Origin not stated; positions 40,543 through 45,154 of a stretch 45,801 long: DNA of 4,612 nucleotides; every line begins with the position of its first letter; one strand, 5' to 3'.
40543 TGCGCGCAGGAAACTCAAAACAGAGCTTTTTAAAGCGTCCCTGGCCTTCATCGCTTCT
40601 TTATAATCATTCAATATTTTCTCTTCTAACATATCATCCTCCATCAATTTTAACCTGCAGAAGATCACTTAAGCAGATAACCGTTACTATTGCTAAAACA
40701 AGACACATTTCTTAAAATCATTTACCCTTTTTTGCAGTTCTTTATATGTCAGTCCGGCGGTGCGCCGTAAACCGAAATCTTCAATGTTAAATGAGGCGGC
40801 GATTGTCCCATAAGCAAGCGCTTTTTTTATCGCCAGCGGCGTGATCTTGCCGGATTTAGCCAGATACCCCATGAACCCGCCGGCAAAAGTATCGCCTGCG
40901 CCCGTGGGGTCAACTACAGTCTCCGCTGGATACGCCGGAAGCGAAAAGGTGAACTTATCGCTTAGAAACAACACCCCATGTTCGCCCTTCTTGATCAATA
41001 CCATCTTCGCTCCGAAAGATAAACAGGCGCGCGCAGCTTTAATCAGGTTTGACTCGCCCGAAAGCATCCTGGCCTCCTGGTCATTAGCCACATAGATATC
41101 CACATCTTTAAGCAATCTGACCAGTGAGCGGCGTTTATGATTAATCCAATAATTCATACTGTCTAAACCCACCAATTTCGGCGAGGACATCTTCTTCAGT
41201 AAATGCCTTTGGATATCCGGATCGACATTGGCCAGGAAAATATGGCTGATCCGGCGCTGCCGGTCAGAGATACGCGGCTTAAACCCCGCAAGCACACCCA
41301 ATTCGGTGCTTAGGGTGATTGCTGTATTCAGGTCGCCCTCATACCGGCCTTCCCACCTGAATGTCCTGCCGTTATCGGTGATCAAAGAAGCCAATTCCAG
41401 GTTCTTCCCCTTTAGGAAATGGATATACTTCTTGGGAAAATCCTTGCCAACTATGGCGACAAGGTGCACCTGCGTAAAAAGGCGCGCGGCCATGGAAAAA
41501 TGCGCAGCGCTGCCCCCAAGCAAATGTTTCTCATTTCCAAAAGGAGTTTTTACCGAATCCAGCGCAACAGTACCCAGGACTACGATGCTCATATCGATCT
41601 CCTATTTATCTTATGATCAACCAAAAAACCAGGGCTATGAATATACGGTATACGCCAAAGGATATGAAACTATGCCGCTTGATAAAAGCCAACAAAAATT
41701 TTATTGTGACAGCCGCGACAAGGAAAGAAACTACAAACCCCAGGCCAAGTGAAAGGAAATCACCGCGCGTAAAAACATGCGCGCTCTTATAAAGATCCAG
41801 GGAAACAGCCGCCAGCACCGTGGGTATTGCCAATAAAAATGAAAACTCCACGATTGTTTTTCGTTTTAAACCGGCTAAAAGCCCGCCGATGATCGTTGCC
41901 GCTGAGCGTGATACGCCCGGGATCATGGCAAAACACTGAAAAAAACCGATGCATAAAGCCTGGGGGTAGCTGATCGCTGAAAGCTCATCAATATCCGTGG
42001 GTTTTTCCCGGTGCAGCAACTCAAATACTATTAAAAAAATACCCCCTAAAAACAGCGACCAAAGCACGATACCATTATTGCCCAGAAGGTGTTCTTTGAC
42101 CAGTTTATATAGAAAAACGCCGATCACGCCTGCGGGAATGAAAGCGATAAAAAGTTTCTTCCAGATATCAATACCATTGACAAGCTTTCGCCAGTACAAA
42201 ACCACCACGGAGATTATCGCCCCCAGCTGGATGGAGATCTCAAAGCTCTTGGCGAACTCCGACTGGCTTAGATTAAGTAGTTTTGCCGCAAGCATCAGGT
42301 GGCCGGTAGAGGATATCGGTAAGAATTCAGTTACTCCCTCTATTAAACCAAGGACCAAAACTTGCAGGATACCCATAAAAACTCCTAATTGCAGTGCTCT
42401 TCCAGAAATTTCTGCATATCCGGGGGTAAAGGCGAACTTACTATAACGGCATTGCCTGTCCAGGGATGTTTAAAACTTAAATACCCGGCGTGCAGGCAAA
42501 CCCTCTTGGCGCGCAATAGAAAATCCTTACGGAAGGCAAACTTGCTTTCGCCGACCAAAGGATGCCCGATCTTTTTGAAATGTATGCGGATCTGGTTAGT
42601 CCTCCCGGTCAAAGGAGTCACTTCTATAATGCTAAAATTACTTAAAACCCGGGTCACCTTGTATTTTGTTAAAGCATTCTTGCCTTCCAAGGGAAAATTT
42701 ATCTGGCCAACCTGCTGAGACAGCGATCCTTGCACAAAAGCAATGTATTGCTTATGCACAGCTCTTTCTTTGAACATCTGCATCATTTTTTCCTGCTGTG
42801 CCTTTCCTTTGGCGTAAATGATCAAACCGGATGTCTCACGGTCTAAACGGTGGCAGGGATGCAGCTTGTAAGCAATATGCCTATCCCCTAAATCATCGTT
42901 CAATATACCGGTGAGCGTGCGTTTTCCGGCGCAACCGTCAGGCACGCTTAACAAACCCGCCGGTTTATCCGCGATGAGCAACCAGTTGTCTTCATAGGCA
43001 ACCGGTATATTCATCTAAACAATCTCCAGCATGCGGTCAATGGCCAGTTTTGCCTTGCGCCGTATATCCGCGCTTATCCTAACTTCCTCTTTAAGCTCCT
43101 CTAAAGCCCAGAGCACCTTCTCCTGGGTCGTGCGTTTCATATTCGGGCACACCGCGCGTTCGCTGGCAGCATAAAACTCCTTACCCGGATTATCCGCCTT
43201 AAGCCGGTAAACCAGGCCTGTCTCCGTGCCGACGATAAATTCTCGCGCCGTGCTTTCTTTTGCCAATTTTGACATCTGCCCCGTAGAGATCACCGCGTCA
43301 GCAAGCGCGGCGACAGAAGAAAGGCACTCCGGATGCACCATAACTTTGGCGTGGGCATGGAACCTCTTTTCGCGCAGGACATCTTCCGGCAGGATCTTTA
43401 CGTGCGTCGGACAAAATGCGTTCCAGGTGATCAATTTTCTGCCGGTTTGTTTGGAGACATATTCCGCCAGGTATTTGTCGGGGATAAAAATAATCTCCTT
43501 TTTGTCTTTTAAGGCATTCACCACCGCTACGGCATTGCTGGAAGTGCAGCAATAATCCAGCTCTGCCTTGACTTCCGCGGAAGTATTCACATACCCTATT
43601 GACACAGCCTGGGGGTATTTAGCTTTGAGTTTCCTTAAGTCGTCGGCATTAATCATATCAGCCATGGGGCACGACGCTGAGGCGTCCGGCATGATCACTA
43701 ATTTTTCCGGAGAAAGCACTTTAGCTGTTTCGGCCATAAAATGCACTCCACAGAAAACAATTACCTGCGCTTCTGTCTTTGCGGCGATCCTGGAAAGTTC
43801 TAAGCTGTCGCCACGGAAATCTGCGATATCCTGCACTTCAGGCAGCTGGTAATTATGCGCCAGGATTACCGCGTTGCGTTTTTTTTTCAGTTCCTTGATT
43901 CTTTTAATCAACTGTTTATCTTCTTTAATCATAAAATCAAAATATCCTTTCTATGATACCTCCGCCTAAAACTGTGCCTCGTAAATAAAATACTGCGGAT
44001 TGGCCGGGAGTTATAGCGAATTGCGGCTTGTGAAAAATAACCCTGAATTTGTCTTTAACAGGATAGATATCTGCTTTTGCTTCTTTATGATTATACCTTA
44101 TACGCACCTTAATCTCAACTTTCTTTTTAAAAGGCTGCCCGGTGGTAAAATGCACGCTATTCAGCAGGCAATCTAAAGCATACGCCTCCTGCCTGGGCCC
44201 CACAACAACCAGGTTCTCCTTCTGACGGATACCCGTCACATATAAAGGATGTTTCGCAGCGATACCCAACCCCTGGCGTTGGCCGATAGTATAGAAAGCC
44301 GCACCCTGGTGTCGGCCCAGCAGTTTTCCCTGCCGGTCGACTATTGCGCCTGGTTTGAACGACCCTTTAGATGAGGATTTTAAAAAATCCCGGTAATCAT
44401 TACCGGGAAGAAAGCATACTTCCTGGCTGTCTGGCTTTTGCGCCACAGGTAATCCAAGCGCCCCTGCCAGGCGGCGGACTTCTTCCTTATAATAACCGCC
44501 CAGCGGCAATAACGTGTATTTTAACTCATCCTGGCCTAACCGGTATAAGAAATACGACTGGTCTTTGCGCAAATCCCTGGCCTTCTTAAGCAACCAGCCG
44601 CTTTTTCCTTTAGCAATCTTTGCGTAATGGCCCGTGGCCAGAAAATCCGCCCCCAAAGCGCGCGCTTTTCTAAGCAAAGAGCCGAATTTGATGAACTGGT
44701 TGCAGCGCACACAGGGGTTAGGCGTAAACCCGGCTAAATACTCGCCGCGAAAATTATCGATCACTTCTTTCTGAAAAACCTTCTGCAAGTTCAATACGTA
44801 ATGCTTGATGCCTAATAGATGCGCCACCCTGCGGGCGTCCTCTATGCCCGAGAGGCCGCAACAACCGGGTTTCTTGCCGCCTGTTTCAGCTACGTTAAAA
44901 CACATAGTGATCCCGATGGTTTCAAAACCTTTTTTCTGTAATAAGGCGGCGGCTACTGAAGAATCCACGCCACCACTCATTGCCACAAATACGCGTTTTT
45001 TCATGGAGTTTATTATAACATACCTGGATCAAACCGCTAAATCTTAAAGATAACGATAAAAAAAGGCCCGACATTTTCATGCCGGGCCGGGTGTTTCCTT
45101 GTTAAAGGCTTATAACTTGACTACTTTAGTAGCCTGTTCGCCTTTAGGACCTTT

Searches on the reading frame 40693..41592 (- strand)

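Call 50: search_protein_families(library=pfam, proteins=[window:40693-41592:-], max_evalue=0.00001)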
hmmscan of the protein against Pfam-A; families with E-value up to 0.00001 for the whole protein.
window:40693-41592:- (299 aa): 2 families
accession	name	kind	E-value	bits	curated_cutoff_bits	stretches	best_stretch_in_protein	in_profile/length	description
PF00294.29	PfkB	-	1.2e-26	94.2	25.8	1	153-276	173-296/302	pfkB family carbohydrate kinase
PF08543.17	Phos_pyr_kin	-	2e-06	27.8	27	1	158-266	113-232/246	Phosphomethylpyrimidine kinase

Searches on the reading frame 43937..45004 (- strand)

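Call 50: search_protein_families(library=pfam, proteins=[window:43937-45004:-], max_evalue=0.00001)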
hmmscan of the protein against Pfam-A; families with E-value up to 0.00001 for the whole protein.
window:43937-45004:- (355 aa): 3 families
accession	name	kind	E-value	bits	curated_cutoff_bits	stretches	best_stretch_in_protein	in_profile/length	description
PF03054.22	tRNA_Me_trans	-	4.9e-70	235.7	20.6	1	3-200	1-201/202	tRNA methyl transferase HUP domain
PF20258.4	tRNA_Me_trans_C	-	3.1e-18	66.3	20.6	1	280-351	5-77/77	Aminomethyltransferase beta-barrel domain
PF20259.3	tRNA_Me_trans_M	-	4.7e-18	64.9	27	1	206-269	2-65/66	tRNA methyl transferase PRC-barrel domain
